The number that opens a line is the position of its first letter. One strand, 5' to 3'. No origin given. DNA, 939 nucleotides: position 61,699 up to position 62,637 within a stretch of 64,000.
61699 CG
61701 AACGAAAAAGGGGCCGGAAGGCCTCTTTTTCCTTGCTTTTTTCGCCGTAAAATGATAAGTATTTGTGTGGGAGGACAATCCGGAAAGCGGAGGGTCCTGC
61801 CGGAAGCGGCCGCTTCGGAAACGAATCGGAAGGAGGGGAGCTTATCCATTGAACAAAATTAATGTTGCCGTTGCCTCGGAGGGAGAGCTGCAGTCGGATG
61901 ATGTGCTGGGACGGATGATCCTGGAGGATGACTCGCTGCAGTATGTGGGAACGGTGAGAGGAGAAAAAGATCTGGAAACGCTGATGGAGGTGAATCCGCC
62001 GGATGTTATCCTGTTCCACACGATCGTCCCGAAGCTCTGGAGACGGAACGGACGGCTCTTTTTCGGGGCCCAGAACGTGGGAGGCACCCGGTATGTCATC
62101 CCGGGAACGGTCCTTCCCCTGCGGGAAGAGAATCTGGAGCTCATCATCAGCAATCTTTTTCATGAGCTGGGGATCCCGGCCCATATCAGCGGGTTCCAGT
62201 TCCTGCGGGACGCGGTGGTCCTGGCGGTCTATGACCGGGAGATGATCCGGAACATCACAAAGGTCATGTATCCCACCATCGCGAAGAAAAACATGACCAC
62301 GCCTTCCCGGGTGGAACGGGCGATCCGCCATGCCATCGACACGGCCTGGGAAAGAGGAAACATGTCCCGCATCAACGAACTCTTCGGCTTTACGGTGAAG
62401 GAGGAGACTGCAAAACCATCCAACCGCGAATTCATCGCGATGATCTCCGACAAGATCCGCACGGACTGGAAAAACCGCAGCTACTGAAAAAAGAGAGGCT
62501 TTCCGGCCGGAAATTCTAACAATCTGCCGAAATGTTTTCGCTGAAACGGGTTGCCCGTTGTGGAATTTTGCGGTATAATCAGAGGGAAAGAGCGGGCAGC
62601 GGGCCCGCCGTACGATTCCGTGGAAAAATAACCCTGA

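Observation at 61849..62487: Spo0A with a dead, half-deleted receiver but intact DNA-binding domain: likely a phosphorylation-independent master regulator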

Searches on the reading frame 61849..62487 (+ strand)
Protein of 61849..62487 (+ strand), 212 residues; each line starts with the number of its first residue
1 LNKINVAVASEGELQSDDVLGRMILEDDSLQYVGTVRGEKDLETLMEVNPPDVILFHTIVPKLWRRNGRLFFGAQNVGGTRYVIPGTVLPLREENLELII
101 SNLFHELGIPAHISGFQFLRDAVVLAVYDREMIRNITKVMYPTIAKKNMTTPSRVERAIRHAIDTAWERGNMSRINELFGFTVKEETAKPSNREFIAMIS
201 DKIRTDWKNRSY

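Call 3: search_protein_families(library=pfam, proteins=[window:61849-62487:+], max_evalue=10)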
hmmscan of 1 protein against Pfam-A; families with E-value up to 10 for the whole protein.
window:61849-62487:+ (212 aa): 1 family
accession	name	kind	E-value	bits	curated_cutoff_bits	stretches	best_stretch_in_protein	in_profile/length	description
PF08769.17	Spo0A_C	-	1.6e-39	134.5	25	1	100-203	1-104/104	Sporulation initiation factor Spo0A C terminal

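Call 4: search_protein_families(library=ncbifam, proteins=[window:61849-62487:+], max_evalue=10)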
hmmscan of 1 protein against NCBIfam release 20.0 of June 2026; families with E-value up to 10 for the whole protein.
window:61849-62487:+ (212 aa): 1 family
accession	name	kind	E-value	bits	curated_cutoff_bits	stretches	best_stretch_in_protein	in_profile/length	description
TIGR02875.1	spore_0_A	equivalog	4.1e-49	167.2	200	1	92-208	144-260/262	sporulation transcription factor Spo0A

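Call 5: search_solved_structures(query=window:61849-62487:+, max_evalue=1, show_alignments=3)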
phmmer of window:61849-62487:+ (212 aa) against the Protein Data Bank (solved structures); distinct sequences matched with E-value up to 1: 7.
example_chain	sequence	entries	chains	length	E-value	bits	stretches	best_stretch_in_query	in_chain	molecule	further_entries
1fc3_A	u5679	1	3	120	3.4e-40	141.1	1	93-208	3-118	SPO0A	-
1lq1_A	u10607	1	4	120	3.7e-39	137.7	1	92-208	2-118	Stage 0 sporulation protein A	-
2qtq_A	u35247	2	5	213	0.1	15.4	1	96-175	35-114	Transcriptional regulator, TetR family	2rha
2mri_A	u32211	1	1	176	0.29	14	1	113-179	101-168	26S proteasome regulatory subunit RPN9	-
4mym_A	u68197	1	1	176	0.51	13.2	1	109-171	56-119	Glyoxalase/bleomycin resistance protein/dioxygenase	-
6fvt_O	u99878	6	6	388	0.74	12.6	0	114-181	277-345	26S proteasome regulatory subunit RPN9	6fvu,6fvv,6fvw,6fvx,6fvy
2mr3_A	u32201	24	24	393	0.75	12.6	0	114-181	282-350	26S proteasome regulatory subunit RPN9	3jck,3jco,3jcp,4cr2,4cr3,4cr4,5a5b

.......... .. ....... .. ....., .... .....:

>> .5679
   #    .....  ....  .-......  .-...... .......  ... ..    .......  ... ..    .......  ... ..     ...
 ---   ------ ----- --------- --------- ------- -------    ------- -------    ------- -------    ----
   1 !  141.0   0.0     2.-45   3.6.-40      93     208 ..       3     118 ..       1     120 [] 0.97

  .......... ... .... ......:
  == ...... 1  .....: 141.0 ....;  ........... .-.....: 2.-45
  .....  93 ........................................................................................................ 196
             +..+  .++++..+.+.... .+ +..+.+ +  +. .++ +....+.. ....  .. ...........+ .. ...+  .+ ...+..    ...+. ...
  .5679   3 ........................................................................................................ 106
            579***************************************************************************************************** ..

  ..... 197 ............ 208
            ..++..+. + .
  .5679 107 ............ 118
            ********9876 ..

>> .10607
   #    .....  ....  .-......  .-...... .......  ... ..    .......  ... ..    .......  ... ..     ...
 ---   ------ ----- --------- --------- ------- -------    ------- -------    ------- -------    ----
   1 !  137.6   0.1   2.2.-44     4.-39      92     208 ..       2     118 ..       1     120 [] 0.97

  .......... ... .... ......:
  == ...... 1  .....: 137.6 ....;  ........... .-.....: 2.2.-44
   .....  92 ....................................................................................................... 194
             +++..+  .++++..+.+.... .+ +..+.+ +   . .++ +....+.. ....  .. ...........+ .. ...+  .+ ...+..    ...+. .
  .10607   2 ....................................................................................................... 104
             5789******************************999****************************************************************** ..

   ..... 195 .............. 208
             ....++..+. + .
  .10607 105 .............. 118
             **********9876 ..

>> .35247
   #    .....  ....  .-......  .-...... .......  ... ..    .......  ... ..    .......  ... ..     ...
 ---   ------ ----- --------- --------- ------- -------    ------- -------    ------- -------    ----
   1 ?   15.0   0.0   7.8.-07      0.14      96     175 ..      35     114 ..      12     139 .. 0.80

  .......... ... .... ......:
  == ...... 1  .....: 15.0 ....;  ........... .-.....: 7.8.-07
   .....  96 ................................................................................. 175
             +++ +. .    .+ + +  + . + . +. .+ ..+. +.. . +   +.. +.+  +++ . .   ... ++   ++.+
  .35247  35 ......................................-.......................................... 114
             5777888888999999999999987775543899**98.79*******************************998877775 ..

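Call 6: find_homologous_proteins(query=window:61849-62487:+, max_evalue=0.00001)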
Query window:61849-62487:+ (212 aa): 7824 proteins with E <= 0.00001 among 8000 candidates; the best 120 are listed.
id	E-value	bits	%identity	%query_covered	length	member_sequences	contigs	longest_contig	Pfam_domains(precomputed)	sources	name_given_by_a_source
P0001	3.9e-136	469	100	100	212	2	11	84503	PF08769.18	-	-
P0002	4.8e-120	417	86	100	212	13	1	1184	PF08769.18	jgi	-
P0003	2.0e-94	333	70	100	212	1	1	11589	PF08769.18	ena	-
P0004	2.0e-91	323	68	100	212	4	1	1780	PF08769.18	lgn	-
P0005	3.6e-58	215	48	99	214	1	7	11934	PF08769.18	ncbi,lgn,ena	-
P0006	1.4e-57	213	48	99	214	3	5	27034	PF08769.18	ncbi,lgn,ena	-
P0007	6.7e-54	201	40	98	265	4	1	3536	PF00072.31,PF08769.18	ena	-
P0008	1.8e-53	199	61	58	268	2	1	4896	PF00072.31,PF08769.18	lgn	-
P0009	2.9e-53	199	40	98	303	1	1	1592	PF00072.31,PF08769.18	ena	-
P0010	3.0e-53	198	47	100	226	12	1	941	PF08769.18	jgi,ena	-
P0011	3.1e-53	198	40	98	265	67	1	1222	PF00072.31,PF08769.18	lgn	-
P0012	4.7e-53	198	41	100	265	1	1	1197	PF00072.31,PF08769.18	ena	-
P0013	4.8e-53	198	40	98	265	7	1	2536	PF00072.31,PF08769.18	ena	-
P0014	6.4e-53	197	40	100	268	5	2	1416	PF00072.31,PF08769.18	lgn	-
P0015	9.3e-53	197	64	56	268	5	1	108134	PF00072.31,PF08769.18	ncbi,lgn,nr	ncbi:MAG: sporulation transcription factor Spo0A [Eubacteriales bacterium]|nr:sporulation transcript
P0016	9.9e-53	197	61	58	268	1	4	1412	PF00072.31,PF08769.18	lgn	-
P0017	1.4e-52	196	42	100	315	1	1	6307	PF00072.31,PF08769.18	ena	-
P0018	1.5e-52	196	39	98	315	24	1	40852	PF00072.31,PF08769.18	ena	-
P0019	1.6e-52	196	40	100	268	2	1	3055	PF00072.31,PF08769.18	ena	-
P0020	1.8e-52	196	64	55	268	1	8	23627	PF00072.31,PF08769.18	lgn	-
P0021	2.0e-52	196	39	100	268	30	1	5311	PF00072.31,PF08769.18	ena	-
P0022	2.6e-52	195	41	100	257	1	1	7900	PF00072.31,PF08769.18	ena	-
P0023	2.6e-52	195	40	100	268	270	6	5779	PF00072.31,PF08769.18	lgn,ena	-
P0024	2.8e-52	195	39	100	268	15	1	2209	PF00072.31,PF08769.18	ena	-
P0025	3.2e-52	195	57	52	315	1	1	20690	PF00072.31,PF08769.18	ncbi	-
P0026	3.6e-52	195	61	57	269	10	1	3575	PF00072.31,PF08769.18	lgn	-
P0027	3.7e-52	195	40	100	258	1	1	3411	PF00072.31,PF08769.18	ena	-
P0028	4.1e-52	195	62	56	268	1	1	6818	PF00072.31,PF08769.18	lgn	-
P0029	4.2e-52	195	39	100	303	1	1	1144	PF00072.31,PF08769.18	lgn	-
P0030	4.7e-52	195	43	100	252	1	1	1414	PF00072.31,PF08769.18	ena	-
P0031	4.7e-52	195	39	100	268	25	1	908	PF00072.31,PF08769.18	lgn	-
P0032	4.8e-52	195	64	56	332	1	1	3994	PF00072.31,PF08769.18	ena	-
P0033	5.0e-52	194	40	99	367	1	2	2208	PF00072.31,PF08769.18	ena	-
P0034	6.1e-52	194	40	100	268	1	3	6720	PF00072.31,PF08769.18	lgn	-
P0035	8.4e-52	194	63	56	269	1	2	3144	PF00072.31,PF08769.18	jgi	jgi:two-component system response regulator (stage 0 sporulation protein A)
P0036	8.9e-52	194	38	99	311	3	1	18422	PF00072.31,PF08769.18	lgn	-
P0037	1.1e-51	193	39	100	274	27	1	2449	PF00072.31,PF08769.18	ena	-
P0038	1.1e-51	193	42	99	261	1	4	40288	PF00072.31,PF08769.18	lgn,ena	-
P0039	1.3e-51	193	62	55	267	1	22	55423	PF00072.31,PF08769.18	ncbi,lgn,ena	-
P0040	1.3e-51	193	46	100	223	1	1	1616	PF00072.31,PF08769.18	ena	-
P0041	1.4e-51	193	42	99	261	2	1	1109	PF00072.31,PF08769.18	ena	-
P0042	1.6e-51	193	64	56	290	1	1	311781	PF00072.31,PF08769.18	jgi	jgi:two-component system response regulator (stage 0 sporulation protein A)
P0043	1.6e-51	193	64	56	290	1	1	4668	PF00072.31,PF08769.18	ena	-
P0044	1.6e-51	193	38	99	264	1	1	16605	PF00072.31,PF08769.18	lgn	-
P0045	1.6e-51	193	62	55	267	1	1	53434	PF00072.31,PF08769.18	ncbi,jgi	ncbi:MAG: sporulation transcription factor Spo0A [Ruminococcus sp.]|jgi:two-component system respons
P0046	1.7e-51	193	39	100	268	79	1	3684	PF00072.31,PF08769.18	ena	-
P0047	1.7e-51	193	62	57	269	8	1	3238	PF00072.31,PF08769.18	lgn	-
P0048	1.8e-51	193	64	56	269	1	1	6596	PF00072.31,PF08769.18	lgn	-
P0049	2.0e-51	193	40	100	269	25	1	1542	PF00072.31,PF08769.18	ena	-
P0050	2.0e-51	193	64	56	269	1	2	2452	PF00072.31,PF08769.18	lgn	-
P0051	2.0e-51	193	39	100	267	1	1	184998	PF00072.31,PF08769.18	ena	-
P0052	2.2e-51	192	41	99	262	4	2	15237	PF00072.31,PF08769.18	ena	-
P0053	2.2e-51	192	40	98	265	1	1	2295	PF00072.31,PF08769.18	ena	-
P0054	2.2e-51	192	64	56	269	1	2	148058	PF00072.31,PF08769.18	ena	-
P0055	2.3e-51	192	64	56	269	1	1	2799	PF00072.31,PF08769.18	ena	-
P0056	2.4e-51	192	64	56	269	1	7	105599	PF00072.31,PF08769.18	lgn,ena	-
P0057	2.4e-51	192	60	56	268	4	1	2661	PF00072.31,PF08769.18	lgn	-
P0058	2.5e-51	192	40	100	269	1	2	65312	PF00072.31,PF08769.18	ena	-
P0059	2.6e-51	192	63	56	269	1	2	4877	PF00072.31,PF08769.18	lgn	-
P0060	2.6e-51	192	64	56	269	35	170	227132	PF00072.31,PF08769.18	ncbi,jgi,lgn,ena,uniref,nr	ncbi:sporulation transcription factor Spo0A [Blautia intestinihominis]|uniref:Stage 0 sporulation pr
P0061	2.7e-51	192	40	100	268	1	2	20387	PF00072.31,PF08769.18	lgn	-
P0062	2.8e-51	192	64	56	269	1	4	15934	PF00072.31,PF08769.18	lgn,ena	-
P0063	2.8e-51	192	64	56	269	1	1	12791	PF00072.31,PF08769.18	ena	-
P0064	2.9e-51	192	62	55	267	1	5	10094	PF00072.31,PF08769.18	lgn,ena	-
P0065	3.0e-51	192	64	56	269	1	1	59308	PF00072.31,PF08769.18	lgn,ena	-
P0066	3.1e-51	192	41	100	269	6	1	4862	PF00072.31,PF08769.18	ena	-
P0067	3.2e-51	192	41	100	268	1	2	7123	PF00072.31,PF08769.18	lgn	-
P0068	3.3e-51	192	60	58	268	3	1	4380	PF00072.31,PF08769.18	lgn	-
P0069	3.3e-51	192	64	56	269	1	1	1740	PF00072.31,PF08769.18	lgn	-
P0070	3.4e-51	192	64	56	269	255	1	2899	PF00072.31,PF08769.18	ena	-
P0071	3.4e-51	192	40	99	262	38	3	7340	PF00072.31,PF08769.18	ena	-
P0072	3.5e-51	192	64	56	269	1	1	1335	PF00072.31,PF08769.18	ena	-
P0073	3.6e-51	192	64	56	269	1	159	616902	PF00072.31,PF08769.18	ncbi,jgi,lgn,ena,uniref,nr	ncbi:sporulation transcription factor Spo0A [Blautia obeum]|uniref:sporulation transcription factor 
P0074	3.6e-51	192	64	56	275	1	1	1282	PF00072.31,PF08769.18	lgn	-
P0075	3.6e-51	192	64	56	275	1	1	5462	PF00072.31,PF08769.18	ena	-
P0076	3.6e-51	192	64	56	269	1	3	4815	PF00072.31,PF08769.18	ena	-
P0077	3.6e-51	192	39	100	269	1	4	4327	PF00072.31,PF08769.18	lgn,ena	-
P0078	3.7e-51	192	42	99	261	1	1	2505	PF00072.31,PF08769.18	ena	-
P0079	3.8e-51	192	64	56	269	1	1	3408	PF00072.31,PF08769.18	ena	-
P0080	4.2e-51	191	41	99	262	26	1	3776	PF00072.31,PF08769.18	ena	-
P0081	4.3e-51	191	38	100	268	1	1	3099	PF00072.31,PF08769.18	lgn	-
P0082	4.3e-51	191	60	57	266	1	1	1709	PF00072.31,PF08769.18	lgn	-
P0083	4.6e-51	191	62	56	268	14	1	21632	PF00072.31,PF08769.18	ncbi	-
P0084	4.6e-51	191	62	56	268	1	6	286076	PF00072.31,PF08769.18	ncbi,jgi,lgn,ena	-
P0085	4.7e-51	191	63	56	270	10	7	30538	PF00072.31,PF08769.18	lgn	-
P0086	4.8e-51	191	40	100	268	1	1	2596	PF00072.31,PF08769.18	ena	-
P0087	5.2e-51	191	37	99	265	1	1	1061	PF00072.31,PF08769.18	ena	-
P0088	5.4e-51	191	41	99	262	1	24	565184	PF00072.31,PF08769.18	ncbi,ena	-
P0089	5.5e-51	191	38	100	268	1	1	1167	PF00072.31,PF08769.18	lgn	-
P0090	5.9e-51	191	38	99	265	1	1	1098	PF00072.31,PF08769.18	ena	-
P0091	6.5e-51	191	38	100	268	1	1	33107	PF00072.31,PF08769.18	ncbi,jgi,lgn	ncbi:MAG: sporulation transcription factor Spo0A [Blautia sp.]|jgi:two-component system response reg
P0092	7.2e-51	191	38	100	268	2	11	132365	PF00072.31,PF08769.18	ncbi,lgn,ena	-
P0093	7.5e-51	191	60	56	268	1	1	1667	PF00072.31,PF08769.18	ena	-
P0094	7.6e-51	191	60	56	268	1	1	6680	PF00072.31,PF08769.18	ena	-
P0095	8.0e-51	191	39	100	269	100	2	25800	PF00072.31,PF08769.18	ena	-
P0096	8.2e-51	191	60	58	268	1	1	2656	PF00072.31,PF08769.18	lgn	-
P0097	8.4e-51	190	38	100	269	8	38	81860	PF00072.31,PF08769.18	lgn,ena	-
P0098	8.7e-51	190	39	100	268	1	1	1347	PF00072.31,PF08769.18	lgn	-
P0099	8.7e-51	190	39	100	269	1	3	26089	PF00072.31,PF08769.18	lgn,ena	-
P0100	9.2e-51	190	38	100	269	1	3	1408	PF00072.31,PF08769.18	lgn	-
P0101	9.3e-51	190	63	56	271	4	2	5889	PF00072.31,PF08769.18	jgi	jgi:two-component system response regulator (stage 0 sporulation protein A)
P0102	9.3e-51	190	38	100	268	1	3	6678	PF00072.31,PF08769.18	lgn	-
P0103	9.6e-51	190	40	100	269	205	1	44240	PF00072.31,PF08769.18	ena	-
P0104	9.6e-51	190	61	56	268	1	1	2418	PF00072.31,PF08769.18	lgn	-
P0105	1.0e-50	190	38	100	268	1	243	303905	PF00072.31,PF08769.18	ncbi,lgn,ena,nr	ncbi:MAG TPA: sporulation transcription factor Spo0A [Candidatus Blautia intestinigallinarum]|nr:spo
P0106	1.0e-50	190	38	99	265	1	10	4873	PF00072.31,PF08769.18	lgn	-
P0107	1.1e-50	190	38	100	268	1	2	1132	PF00072.31,PF08769.18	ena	-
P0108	1.1e-50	190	40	100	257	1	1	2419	PF00072.31,PF08769.18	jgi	-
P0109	1.1e-50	190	38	100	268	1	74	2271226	PF00072.31,PF08769.18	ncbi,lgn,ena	-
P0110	1.1e-50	190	38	100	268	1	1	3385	PF00072.31,PF08769.18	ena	-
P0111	1.1e-50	190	37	99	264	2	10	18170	PF00072.31,PF08769.18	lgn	-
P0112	1.2e-50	190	38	99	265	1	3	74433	PF00072.31,PF08769.18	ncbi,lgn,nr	ncbi:MAG: sporulation transcription factor Spo0A [Clostridia bacterium]|nr:sporulation transcription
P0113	1.2e-50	190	39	99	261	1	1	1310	PF00072.31,PF08769.18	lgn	-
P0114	1.2e-50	190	38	100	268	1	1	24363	PF00072.31,PF08769.18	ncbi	-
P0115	1.3e-50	190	37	99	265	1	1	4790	PF00072.31,PF08769.18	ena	-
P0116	1.3e-50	190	38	100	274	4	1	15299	PF00072.31,PF08769.18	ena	-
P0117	1.3e-50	190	38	100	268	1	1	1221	PF00072.31,PF08769.18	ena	-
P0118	1.5e-50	190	38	99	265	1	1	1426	PF00072.31,PF08769.18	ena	-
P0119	1.6e-50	190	61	56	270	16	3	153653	PF00072.31,PF08769.18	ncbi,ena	-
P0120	1.6e-50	190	60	56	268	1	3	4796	PF00072.31,PF08769.18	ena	-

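Call 9: list_cluster_members(proteins=[P0001, P0002, P0003, P0004, P0005, P0006, P0010, P0040])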
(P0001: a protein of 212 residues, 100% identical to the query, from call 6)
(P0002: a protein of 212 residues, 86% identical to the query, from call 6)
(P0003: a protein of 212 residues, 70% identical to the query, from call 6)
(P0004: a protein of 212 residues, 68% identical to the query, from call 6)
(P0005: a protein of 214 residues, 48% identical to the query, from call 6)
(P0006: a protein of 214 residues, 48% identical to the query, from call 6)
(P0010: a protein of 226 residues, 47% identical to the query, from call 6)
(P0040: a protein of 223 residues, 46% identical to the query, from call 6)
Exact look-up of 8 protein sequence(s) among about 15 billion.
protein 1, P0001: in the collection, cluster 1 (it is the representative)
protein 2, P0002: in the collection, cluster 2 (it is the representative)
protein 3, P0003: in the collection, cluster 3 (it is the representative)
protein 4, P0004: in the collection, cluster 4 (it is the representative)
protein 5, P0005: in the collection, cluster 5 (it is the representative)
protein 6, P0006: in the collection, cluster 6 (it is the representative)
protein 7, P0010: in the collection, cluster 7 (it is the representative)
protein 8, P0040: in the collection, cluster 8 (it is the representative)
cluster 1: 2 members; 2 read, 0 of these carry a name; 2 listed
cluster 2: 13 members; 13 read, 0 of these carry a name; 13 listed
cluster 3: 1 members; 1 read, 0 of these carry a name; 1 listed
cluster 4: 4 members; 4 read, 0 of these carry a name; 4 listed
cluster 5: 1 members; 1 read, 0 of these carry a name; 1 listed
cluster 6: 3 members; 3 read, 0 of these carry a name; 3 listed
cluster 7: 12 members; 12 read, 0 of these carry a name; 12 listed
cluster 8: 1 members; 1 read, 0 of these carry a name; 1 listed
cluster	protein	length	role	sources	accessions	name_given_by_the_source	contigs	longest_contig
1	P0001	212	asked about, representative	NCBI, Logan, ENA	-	-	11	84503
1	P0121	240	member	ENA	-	-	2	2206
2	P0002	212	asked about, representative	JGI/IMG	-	-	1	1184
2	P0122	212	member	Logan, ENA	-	-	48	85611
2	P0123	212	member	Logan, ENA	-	-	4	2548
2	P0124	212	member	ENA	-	-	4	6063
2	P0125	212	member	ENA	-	-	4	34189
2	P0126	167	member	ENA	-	-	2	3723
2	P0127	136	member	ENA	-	-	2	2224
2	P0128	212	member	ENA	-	-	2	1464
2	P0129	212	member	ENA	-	-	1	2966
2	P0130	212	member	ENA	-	-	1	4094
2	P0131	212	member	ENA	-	-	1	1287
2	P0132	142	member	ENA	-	-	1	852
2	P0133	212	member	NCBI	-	-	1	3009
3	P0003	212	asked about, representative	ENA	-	-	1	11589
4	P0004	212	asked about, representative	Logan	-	-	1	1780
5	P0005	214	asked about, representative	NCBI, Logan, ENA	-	-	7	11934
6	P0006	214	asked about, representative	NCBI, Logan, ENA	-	-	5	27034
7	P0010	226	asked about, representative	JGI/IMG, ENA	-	-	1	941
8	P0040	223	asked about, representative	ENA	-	-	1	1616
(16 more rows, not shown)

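Call 10: find_related_loci(query=P0001, collection=genome_contigs, flank=10000)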
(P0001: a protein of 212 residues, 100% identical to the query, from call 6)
Query P0001 (212 aa) in genome_contigs; peptide patterns used: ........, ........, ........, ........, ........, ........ (x = any residue, [..] = any of these).
109 stretches matched a pattern; 3 encode a relative of the query (tblastn E <= 1e-3); 3 distinct loci.
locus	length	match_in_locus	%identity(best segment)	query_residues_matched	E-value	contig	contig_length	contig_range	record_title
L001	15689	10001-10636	69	1-212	8e-101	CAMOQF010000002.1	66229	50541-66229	MAG: uncultured Blautia sp. isolate SRR873601_bin.13_metaWRAP_v1.3_MAG genome assembly, contig: NODE_772_length_66229_co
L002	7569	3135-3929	57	1-210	4e-46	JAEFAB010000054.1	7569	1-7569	MAG: Eubacterium sp. isolate Tb.RUG.99 k141_9714820_flag=1_multi=8.0000_len=7569, whole genome shotgun sequence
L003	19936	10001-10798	56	1-211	4e-46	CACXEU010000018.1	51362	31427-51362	MAG: uncultured Lachnospiraceae bacterium isolate RUG11188 genome assembly, contig: RUG11188_asm_18, whole genome shotgu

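Call 11: find_encoding_contigs(protein=P0001, flank=10000, max_places=4)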
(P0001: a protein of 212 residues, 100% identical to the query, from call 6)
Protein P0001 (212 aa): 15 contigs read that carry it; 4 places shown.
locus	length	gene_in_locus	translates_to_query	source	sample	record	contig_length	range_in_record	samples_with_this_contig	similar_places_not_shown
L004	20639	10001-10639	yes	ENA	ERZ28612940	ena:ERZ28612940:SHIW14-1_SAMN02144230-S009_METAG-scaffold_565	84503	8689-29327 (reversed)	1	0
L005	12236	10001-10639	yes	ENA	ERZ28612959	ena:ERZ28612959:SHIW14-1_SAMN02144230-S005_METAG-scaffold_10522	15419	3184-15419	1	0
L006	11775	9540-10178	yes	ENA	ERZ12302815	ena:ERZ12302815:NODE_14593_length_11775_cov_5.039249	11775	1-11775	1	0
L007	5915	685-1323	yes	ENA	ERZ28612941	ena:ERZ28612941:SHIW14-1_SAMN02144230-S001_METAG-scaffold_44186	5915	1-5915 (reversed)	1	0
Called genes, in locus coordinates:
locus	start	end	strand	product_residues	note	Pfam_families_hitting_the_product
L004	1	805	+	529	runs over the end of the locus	PF00009:GTP_EFTU, PF01926:MMR_HSR1 (faint), PF22042:EF-G_D2, PF03144:GTP_EFTU_D2, PF16658:RF3_C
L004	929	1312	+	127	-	PF03780:Asp23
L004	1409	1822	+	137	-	PF01029:NusB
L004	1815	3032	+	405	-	PF13742:tRNA_anti_2, PF01336:tRNA_anti-codon, PF02601:Exonuc_VII_L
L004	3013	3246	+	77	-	PF02609:Exonuc_VII_S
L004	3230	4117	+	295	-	PF00348:polyprenyl_synt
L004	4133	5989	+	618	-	PF13292:DXP_synthase_N, PF02779:Transket_pyr, PF02780:Transketolase_C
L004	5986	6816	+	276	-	PF01479:S4, PF01728:FtsJ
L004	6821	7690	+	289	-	PF01513:NAD_kinase, PF20143:NAD_kinase_C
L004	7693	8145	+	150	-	PF01316:Arg_repressor, PF02863:Arg_repressor_C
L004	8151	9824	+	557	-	PF02463:SMC_N, PF13175:AAA_15 (faint), PF13476:AAA_23, PF13304:AAA_21 (faint)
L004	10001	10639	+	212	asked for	PF08769:Spo0A_C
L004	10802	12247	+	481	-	PF08323:Glyco_transf_5, PF13439:Glyco_transf_4 (weak), PF00534:Glycos_transf_1, PF13692:Glyco_trans_1_4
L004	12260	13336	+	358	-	PF00154:RecA_N, PF06745:ATPase (faint), PF08423:Rad51, PF21096:RecA_C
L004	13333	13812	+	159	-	PF21982:RecX_HTH1, PF02631:RecX_HTH2 (weak)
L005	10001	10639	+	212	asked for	PF08769:Spo0A_C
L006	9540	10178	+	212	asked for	PF08769:Spo0A_C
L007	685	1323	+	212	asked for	PF08769:Spo0A_C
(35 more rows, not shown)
